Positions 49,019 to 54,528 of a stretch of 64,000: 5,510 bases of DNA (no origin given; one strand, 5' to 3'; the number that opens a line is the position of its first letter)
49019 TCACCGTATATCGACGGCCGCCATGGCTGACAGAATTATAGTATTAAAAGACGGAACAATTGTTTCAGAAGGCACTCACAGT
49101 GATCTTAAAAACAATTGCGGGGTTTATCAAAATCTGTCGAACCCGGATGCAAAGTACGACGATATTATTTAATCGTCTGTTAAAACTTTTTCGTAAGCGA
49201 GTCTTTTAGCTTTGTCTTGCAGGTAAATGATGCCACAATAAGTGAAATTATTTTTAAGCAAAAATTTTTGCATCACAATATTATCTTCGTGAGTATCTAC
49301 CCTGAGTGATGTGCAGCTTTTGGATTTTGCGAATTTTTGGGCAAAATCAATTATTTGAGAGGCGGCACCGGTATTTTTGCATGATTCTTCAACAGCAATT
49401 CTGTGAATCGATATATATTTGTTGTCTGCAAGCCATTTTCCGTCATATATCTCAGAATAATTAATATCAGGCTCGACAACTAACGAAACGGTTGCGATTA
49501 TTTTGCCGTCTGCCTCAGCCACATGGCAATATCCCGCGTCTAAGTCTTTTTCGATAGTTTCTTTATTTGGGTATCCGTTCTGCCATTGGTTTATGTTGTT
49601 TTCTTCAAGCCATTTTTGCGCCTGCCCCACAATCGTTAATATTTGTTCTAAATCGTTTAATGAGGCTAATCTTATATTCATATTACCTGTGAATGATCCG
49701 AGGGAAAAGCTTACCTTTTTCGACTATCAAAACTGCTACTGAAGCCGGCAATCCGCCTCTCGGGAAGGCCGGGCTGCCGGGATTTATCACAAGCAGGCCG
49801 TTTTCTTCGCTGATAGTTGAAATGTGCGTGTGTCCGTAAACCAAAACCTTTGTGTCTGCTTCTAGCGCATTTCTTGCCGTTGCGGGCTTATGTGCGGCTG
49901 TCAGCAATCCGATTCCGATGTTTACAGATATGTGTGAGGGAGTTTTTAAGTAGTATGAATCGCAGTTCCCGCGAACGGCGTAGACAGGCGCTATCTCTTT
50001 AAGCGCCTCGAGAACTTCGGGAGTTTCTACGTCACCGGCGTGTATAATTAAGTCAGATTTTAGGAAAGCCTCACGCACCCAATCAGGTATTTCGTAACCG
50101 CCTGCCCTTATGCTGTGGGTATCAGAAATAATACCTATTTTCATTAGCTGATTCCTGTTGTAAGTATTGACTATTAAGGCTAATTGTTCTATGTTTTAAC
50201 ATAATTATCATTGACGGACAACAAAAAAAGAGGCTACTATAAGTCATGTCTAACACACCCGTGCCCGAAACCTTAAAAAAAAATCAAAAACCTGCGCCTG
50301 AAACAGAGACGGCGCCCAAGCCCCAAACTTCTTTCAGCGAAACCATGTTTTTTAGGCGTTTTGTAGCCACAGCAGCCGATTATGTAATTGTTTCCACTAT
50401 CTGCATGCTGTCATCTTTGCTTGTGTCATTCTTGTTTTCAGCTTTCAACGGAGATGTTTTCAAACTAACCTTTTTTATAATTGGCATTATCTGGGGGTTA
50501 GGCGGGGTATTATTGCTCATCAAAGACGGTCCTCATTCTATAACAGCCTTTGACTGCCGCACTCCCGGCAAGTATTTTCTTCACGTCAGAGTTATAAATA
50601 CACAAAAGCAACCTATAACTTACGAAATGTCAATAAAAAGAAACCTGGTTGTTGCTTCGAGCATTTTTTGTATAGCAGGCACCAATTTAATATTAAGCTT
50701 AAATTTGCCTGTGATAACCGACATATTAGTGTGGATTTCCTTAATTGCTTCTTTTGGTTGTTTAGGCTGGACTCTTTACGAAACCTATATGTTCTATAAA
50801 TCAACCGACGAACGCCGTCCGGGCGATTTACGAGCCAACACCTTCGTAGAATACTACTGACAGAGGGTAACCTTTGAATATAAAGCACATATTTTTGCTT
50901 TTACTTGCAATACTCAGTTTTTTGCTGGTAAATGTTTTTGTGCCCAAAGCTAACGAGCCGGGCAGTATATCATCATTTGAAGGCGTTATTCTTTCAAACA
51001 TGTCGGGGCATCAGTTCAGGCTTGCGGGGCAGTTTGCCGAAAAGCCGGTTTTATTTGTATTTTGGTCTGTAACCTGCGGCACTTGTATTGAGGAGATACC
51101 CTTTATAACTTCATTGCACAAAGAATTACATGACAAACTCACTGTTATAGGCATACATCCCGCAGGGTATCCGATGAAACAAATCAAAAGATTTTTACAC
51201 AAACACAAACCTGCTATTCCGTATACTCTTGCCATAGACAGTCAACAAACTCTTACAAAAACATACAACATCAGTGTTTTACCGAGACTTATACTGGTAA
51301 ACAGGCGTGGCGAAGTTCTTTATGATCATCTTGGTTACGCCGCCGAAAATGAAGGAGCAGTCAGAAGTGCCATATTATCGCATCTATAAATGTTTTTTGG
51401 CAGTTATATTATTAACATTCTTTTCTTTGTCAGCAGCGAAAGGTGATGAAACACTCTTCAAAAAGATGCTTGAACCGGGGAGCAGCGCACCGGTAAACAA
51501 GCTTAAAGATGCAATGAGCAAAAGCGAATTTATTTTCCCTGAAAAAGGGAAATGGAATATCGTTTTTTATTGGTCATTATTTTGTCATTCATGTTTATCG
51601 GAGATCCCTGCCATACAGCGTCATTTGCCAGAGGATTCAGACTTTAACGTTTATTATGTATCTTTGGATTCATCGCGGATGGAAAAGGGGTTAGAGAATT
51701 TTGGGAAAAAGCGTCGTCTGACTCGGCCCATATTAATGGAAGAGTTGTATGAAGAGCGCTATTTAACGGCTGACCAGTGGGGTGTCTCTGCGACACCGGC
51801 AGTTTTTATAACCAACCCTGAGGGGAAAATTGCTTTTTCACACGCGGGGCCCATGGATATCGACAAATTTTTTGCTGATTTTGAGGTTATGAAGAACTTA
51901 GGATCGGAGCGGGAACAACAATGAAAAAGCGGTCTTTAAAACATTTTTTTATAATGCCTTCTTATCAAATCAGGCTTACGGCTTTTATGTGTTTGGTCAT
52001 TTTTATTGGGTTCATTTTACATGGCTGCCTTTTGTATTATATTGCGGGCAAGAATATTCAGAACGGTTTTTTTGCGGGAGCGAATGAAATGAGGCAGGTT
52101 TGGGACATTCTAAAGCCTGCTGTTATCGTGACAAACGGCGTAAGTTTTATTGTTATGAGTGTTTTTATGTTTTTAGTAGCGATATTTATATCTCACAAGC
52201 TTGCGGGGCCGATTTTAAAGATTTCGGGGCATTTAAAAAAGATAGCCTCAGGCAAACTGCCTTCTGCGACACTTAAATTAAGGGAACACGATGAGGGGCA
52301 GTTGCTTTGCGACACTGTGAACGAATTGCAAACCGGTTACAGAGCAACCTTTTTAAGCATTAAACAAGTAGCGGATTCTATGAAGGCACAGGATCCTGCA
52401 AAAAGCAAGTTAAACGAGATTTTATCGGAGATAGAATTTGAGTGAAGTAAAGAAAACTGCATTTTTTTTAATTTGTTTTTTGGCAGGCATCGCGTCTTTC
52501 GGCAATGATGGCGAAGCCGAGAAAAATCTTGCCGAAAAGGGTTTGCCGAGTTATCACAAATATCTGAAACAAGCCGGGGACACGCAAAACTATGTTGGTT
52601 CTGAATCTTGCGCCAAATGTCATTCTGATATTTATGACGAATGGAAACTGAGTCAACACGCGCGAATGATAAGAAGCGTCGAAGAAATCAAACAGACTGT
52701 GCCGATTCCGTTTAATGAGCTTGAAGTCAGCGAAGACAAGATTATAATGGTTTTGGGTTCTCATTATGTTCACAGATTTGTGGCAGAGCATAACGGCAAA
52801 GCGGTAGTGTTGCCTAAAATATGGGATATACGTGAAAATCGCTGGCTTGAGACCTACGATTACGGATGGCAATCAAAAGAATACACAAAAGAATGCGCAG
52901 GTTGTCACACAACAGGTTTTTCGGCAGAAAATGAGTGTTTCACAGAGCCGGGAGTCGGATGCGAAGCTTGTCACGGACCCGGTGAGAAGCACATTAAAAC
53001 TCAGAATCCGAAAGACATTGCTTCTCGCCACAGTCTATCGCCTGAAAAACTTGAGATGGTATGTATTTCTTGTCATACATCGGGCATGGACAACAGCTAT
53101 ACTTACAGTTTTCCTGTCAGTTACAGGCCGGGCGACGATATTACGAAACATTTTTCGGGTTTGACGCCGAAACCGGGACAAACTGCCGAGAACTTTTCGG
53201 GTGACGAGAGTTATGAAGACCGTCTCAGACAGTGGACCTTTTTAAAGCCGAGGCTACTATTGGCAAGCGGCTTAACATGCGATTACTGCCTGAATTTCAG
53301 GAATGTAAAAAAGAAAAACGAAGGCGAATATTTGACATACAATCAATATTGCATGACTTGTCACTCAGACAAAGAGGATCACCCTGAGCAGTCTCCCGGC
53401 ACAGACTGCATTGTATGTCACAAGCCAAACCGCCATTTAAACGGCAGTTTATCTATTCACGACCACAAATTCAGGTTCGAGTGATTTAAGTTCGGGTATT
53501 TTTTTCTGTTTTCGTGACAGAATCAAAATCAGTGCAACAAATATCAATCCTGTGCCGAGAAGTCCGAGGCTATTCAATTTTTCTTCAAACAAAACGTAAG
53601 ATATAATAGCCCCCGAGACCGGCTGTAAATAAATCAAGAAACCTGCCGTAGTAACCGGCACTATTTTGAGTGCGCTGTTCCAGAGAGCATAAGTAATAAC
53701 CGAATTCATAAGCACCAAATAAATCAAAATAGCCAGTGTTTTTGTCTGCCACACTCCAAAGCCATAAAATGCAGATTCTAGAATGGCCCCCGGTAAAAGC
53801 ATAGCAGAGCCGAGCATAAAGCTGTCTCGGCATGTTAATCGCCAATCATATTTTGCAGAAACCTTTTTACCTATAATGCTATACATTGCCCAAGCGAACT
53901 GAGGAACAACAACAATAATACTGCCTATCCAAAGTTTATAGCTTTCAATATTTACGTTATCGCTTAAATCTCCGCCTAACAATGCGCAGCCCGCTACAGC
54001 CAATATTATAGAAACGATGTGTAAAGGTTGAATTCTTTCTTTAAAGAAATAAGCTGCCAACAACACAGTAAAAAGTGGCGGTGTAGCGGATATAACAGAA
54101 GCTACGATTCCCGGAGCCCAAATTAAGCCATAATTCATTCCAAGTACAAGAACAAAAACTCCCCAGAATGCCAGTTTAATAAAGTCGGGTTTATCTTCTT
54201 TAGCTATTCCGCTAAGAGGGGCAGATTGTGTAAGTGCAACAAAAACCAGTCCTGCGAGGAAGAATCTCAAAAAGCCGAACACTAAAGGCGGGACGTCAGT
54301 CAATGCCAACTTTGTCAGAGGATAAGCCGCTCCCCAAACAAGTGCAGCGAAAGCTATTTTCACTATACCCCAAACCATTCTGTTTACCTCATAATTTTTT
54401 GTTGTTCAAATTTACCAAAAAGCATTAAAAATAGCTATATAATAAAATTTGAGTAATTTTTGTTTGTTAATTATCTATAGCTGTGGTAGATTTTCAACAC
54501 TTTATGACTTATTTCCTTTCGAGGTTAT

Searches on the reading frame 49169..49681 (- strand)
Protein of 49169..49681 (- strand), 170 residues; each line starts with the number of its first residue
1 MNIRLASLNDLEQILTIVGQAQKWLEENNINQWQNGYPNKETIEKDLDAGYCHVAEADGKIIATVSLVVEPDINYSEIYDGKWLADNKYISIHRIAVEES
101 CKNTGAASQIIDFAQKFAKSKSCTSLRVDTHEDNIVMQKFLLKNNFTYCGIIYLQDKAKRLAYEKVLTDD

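Call 17: search_protein_families(library=pfam, proteins=[window:49169-49681:-], max_evalue=0.001)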
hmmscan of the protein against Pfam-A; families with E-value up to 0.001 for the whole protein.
window:49169-49681:- (170 aa): 2 families
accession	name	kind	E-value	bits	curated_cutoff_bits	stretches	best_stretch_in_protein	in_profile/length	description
PF00583.31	Acetyltransf_1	-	1.5e-13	51.4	20.7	1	23-145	6-115/116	Acetyltransferase (GNAT) family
PF13508.13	Acetyltransf_7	-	5e-07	30.5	27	1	50-146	3-82/84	Acetyltransferase (GNAT) domain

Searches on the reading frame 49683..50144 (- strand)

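Call 17: search_protein_families(library=pfam, proteins=[window:49683-50144:-], max_evalue=0.001)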
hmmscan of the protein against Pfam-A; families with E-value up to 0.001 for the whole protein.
window:49683-50144:- (153 aa): 2 families
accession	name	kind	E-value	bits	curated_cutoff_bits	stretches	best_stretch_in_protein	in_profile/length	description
PF12850.12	Metallophos_2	-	6.8e-33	114.3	27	1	1-143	1-153/154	Calcineurin-like phosphoesterase superfamily domain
PF00149.33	Metallophos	-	2.9e-09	38.1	21.5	1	1-64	1-73/191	Calcineurin-like phosphoesterase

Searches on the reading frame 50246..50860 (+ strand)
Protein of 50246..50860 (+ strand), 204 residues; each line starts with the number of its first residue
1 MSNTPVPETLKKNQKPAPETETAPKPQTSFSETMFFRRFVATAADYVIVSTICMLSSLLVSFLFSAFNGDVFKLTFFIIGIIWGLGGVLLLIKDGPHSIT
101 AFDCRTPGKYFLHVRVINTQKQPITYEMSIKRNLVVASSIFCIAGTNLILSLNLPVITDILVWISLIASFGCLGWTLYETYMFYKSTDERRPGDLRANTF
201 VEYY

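Call 17: search_protein_families(library=pfam, proteins=[window:50246-50860:+], max_evalue=0.001)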
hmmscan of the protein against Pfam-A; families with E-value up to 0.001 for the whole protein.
window:50246-50860:+ (204 aa): 1 family
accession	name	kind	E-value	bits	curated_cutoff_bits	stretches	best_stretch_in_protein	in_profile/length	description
PF06271.18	RDD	-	3.6e-11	43.9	24.1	1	35-154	4-107/137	RDD family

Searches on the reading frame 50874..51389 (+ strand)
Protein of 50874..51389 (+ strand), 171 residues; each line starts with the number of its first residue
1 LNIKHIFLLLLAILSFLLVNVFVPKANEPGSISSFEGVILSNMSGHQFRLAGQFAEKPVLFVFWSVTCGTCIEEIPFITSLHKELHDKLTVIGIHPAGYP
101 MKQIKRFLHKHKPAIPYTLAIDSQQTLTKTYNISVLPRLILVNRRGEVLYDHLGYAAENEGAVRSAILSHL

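Call 17: search_protein_families(library=pfam, proteins=[window:50874-51389:+], max_evalue=0.001)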
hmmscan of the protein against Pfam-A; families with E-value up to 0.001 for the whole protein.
window:50874-51389:+ (171 aa): 5 families
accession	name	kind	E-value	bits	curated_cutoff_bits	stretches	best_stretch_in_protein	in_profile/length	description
PF08534.16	Redoxin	-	4.1e-15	56.3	26.6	1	42-158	15-138/148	Redoxin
PF00578.27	AhpC-TSA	-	5.6e-12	46.1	26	1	40-150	10-123/124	AhpC/TSA family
PF13905.12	Thioredoxin_8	-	2.2e-10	41.1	27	1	57-148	2-94/94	Thioredoxin-like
PF00085.26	Thioredoxin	-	8e-06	26.3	23.5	0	53-93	15-55/103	Thioredoxin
PF13098.12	Thioredoxin_2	-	6.1e-05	23.7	27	1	56-159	5-98/104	Thioredoxin-like domain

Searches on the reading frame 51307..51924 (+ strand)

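Call 17: search_protein_families(library=pfam, proteins=[window:51307-51924:+], max_evalue=0.001)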
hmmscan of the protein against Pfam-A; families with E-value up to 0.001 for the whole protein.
window:51307-51924:+ (205 aa): 2 families
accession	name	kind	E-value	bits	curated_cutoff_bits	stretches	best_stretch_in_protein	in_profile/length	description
PF00578.27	AhpC-TSA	-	4.6e-10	39.9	26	1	71-177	19-123/124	AhpC/TSA family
PF08534.16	Redoxin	-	0.00017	21.9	26.6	1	58-184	3-137/148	Redoxin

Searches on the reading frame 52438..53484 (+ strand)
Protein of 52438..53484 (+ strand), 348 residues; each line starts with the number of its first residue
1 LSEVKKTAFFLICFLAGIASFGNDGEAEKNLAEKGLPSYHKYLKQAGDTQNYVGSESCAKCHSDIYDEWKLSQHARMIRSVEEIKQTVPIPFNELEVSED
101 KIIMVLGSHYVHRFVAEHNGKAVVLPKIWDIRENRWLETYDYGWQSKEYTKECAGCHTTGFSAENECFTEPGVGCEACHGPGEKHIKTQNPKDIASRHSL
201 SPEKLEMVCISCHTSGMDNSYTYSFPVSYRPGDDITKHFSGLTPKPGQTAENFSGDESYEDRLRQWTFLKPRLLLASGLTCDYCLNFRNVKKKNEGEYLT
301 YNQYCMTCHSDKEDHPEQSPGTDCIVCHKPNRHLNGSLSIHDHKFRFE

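Call 18: search_protein_families(library=pfam, proteins=[window:52438-53484:+], max_evalue=0.001)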
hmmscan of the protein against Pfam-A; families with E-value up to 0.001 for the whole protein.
window:52438-53484:+ (348 aa): 5 families
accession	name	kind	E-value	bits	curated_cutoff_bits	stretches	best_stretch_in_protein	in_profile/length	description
PF13435.11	Cytochrome_C554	-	5.6e-13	50.1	20.8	2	148-180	46-84/84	Cytochrome c554 and c-prime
PF14522.11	Cytochrome_C7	-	2.1e-08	34.3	24.8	1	277-329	12-67/67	Cytochrome c7 and related cytochrome c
PF22113.1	Mtrc-MtrF_II-IV_dom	-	1.8e-06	28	30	0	302-334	6-41/176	Outer membrane cytochrome MtrC/MtrF-like, domains II/IV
PF14537.11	Cytochrom_c3_2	-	5.5e-06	27.2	25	0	151-215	7-66/79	Cytochrome c3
PF13442.11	Cytochrome_CBB3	-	0.00013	22.7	27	0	175-205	14-37/68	Cytochrome C oxidase, cbb3-type, subunit III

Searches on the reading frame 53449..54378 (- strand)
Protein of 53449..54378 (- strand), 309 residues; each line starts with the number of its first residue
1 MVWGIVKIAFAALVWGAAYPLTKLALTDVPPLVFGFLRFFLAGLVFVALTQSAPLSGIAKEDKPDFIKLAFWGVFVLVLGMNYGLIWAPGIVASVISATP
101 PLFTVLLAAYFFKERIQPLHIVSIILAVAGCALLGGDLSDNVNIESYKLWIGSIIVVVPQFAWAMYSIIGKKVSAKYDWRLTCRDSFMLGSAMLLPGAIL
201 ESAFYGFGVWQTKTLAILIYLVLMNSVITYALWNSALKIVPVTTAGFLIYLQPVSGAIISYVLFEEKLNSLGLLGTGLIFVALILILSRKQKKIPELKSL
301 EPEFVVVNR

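Call 18: search_protein_families(library=pfam, proteins=[window:53449-54378:-], max_evalue=0.001)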
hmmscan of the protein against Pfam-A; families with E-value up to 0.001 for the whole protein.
window:53449-54378:- (309 aa): 3 families
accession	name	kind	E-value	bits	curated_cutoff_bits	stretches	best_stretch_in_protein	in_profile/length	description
PF00892.27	EamA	-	2.8e-38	131.7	28.2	2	3-134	2-133/135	EamA-like transporter family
PF16913.11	PUNUT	-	3.3e-07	30.3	30.6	1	82-169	92-181/321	Purine nucleobase transmembrane transport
PF03151.22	TPT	-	0.00076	19.4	30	0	82-280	83-284/291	Triose-phosphate Transporter family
